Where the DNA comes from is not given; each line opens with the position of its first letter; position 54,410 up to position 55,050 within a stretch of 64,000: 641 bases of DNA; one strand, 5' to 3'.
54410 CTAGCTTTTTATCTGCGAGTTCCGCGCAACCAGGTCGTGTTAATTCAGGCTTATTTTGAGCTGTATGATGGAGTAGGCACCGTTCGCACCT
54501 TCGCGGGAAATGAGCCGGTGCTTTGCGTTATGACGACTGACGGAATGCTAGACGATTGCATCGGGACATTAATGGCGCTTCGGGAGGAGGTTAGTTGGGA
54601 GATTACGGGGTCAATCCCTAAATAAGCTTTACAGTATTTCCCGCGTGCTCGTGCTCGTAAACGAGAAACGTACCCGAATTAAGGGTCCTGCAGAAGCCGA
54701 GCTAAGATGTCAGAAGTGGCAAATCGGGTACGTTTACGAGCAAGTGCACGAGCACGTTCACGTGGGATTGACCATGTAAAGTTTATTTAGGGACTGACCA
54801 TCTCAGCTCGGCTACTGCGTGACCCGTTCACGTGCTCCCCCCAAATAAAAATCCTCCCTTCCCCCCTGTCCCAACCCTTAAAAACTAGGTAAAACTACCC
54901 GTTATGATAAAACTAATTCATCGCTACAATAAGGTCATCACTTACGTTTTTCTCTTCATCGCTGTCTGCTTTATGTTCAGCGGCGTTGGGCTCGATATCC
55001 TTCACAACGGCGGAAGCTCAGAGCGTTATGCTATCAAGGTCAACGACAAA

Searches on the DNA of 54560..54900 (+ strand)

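Call 53: search_dna_similar(query=window:54609-54799:+, collection=plasmids, mode=distant, max_rows=10)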
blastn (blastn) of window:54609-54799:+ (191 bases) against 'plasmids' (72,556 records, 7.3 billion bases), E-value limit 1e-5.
No match.
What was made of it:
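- Tried and rejected: PLSDB plasmids gave no match for B (call 53).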

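Call 81: search_rna_families(source=window, start=54560, end=54900, threshold=evalue, max_evalue=1)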
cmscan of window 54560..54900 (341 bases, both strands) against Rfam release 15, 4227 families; matches with E-value up to 1: 0.
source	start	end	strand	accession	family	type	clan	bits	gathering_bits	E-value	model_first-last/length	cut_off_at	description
